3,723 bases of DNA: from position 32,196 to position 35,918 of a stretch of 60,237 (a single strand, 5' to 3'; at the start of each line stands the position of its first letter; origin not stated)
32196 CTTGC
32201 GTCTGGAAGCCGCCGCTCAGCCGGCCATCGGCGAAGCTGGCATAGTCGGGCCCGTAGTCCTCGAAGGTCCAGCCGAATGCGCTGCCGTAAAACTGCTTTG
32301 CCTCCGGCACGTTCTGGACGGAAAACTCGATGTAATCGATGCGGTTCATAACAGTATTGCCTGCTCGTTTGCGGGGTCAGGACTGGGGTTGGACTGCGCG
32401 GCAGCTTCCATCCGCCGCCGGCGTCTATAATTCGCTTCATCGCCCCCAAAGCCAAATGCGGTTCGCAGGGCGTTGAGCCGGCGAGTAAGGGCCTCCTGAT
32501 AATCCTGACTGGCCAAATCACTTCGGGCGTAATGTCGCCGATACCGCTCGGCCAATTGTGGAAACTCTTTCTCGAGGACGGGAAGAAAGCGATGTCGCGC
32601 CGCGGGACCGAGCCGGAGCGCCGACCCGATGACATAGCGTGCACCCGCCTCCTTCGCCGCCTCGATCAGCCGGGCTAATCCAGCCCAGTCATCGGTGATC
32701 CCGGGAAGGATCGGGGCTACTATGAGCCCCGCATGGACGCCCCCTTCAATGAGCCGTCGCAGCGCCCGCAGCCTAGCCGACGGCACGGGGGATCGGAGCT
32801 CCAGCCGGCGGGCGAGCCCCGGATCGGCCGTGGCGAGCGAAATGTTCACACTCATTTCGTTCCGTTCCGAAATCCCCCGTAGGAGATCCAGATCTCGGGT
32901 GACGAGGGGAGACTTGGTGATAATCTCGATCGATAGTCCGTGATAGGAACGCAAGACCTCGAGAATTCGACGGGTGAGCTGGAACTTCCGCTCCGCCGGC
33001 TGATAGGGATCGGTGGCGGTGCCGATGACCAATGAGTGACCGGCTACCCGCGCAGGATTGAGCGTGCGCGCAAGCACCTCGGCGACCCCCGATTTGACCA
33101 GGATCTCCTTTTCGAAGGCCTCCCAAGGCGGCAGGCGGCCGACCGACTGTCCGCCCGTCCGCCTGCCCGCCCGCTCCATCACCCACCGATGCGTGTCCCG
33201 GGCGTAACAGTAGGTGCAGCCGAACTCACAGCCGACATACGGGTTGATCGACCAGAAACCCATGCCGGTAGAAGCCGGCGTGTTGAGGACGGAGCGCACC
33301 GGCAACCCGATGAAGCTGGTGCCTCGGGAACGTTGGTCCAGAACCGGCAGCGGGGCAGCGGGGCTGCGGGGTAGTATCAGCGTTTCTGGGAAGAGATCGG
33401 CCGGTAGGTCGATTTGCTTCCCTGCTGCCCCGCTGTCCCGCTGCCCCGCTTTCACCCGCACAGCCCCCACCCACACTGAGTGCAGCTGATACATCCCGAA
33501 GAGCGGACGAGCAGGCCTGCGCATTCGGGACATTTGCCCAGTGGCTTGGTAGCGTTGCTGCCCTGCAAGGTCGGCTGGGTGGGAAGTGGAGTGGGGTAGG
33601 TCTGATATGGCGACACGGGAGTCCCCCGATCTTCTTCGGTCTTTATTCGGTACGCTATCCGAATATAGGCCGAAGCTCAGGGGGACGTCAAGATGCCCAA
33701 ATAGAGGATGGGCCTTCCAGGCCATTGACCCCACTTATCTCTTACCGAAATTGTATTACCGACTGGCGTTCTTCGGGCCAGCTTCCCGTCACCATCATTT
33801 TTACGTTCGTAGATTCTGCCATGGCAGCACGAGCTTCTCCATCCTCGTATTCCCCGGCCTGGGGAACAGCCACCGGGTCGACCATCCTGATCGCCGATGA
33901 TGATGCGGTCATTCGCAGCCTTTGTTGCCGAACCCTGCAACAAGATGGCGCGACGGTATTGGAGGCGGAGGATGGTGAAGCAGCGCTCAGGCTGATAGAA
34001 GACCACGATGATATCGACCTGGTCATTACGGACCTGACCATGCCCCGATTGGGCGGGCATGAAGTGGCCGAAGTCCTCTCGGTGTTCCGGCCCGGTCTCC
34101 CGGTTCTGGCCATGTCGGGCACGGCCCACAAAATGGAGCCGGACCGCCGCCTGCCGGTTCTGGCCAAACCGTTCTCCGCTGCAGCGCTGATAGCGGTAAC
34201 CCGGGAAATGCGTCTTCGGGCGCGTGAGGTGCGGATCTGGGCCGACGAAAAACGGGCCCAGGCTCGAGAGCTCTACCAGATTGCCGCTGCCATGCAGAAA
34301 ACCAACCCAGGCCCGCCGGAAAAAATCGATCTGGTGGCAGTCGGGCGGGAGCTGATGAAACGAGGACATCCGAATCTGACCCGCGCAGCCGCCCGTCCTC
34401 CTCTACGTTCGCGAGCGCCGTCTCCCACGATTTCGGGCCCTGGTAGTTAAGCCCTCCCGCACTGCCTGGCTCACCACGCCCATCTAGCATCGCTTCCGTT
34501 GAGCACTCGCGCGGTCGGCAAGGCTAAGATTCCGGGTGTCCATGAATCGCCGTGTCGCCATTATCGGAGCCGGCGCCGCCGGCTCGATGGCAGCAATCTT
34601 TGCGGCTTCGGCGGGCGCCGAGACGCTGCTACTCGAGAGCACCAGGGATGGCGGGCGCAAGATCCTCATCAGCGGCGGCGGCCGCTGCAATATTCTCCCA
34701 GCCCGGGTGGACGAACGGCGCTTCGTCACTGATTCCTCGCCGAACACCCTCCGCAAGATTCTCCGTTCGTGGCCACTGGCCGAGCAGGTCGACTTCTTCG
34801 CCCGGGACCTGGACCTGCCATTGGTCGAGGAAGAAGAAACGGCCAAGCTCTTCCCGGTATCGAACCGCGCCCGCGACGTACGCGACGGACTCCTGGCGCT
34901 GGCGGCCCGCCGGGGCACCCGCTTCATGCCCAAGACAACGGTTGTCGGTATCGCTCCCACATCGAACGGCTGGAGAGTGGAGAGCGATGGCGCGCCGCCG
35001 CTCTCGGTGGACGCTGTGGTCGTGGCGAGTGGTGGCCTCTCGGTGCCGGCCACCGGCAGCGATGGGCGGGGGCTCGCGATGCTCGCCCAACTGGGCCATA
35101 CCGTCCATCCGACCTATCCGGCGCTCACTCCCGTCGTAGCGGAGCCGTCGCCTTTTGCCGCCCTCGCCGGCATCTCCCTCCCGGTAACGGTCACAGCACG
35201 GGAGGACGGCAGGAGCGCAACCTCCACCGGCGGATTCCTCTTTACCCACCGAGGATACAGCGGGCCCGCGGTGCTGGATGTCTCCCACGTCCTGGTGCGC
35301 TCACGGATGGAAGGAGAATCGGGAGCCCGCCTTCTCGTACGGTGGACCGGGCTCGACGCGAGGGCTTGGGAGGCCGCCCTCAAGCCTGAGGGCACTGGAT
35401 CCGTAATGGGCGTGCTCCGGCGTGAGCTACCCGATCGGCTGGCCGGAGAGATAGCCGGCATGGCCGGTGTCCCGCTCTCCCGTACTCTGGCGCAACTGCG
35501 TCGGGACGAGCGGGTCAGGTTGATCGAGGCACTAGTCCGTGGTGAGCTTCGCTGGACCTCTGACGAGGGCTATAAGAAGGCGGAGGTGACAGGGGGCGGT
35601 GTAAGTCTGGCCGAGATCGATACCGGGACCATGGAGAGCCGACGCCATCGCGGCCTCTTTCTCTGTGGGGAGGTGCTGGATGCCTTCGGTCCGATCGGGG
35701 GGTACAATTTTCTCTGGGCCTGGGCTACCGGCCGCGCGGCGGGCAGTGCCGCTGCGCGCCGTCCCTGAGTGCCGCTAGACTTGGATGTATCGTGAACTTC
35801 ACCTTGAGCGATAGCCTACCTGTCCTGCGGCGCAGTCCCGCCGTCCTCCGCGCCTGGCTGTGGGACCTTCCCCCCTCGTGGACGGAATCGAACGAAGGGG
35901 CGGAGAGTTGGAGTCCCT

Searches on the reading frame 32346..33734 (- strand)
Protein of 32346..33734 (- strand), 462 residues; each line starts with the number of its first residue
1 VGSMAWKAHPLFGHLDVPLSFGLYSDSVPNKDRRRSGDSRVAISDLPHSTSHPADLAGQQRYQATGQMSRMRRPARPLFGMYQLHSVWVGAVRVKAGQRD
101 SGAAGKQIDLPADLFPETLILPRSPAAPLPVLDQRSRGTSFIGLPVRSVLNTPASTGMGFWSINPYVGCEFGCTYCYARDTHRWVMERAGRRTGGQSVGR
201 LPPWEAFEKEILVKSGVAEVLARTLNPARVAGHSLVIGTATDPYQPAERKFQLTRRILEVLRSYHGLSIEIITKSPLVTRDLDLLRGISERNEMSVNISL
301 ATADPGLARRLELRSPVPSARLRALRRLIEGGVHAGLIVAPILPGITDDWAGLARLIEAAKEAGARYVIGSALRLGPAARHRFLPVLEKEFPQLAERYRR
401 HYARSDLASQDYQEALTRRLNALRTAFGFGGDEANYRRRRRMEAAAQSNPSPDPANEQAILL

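Call 31: search_protein_families(library=pfam, proteins=[window:32346-33734:-], max_evalue=0.01)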
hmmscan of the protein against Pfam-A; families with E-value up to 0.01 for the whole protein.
window:32346-33734:- (462 aa): 1 family
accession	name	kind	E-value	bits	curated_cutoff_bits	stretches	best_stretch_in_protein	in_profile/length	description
PF04055.27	Radical_SAM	-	8e-14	52.6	29.5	1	163-355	1-164/166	Radical SAM superfamily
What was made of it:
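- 32346..33734 (-): Rv2578c/PA0069-family radical SAM gene. It hosts hairpin E5 and a further C-rich array. Pfam Radical_SAM (call 31).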

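Call 43: search_protein_families(library=ncbifam, proteins=[window:32346-33734:-], max_evalue=0.001)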
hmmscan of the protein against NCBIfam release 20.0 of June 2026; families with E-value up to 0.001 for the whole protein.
window:32346-33734:- (462 aa): 4 families
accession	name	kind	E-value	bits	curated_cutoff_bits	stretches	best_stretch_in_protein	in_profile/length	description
NF038135.1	rSAM_Rv2578c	equivalog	3e-63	213.8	430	1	137-429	36-316/317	Rv2578c family radical SAM protein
NF033668.1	rSAM_PA0069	hypoth_equivalog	5.6e-59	199.9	360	1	139-399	36-280/348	PA0069 family radical SAM protein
NF038136.1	rSAM_Rv_intein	exception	2.8e-57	194.9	700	2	205-429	350-573/574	intein-containing Rv2578c family radical SAM protein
TIGR04470.1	rSAM_mob_pairB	equivalog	2.9e-31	108.9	410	1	152-436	11-263/285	radical SAM mobile pair protein B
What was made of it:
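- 32346..33734 (-): NCBIfam rSAM_Rv2578c matches below cut-off (call 43).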

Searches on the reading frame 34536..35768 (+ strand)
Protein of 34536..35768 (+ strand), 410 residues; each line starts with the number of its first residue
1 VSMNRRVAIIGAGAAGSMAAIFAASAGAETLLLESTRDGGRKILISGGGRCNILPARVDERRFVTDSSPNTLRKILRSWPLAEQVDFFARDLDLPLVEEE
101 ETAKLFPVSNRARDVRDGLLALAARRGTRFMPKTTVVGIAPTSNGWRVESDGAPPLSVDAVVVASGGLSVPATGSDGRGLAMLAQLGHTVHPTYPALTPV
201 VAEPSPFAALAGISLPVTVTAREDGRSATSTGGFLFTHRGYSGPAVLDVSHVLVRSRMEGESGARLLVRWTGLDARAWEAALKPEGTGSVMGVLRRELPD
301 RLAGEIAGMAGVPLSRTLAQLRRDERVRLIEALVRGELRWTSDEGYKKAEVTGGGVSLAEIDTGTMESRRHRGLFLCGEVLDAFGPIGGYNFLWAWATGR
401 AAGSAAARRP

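Call 43: search_protein_families(library=ncbifam, proteins=[window:34536-35768:+], max_evalue=0.001)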
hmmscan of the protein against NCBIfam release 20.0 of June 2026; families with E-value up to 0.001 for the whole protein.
window:34536-35768:+ (410 aa): 13 families
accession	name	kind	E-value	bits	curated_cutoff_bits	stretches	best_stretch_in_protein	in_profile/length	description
TIGR00275.1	TIGR00275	subfamily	4.5e-96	322.1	183.8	1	7-403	1-400/401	aminoacetone oxidase family FAD-binding enzyme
TIGR03862.1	flavo_PP4765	subfamily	5.3e-22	78.2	242.65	1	32-407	6-372/376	TIGR03862 family flavoprotein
TIGR02032.1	GG-red-SF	subfamily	5.6e-07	29.5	158.8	1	7-169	3-149/297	geranylgeranyl reductase family protein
NF009477.0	PRK12843.1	equivalog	3.9e-05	22.3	758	1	7-48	19-60/578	FAD-dependent oxidoreductase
TIGR01292.1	TRX_reduct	equivalog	4.3e-05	22.5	343.45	1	6-41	2-37/300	thioredoxin-disulfide reductase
NF005510.0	PRK07121.1-3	subfamily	4.3e-05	22.4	481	1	3-48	21-66/492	FAD-binding protein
NF049967.1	QhpG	equivalog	8.1e-05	21.7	240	0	7-38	1-32/423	flavin-dependent monooxygenase QhpG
NF010374.0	PRK13800.1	equivalog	0.00014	20.2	1196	1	5-65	14-76/898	fumarate reductase/succinate dehydrogenase flavoprotein subunit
TIGR01813.1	flavo_cyto_c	subfamily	0.00037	19.4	285.45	1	7-75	2-70/444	flavocytochrome c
NF041160.1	DGGPL_Thplmales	equivalog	0.00043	19.3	780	1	4-46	3-45/396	digeranylgeranylglycerophospholipid reductase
TIGR03467.1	HpnE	equivalog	0.00081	18.8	283.05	0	7-41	1-36/430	hydroxysqualene dehydroxylase HpnE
NF006130.0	PRK08274.1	equivalog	0.00082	18.3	369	0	6-36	7-37/467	FAD-dependent tricarballylate dehydrogenase TcuA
NF009473.0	PRK12835.1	subfamily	0.00087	17.8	837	0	7-76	14-81/585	FAD-binding protein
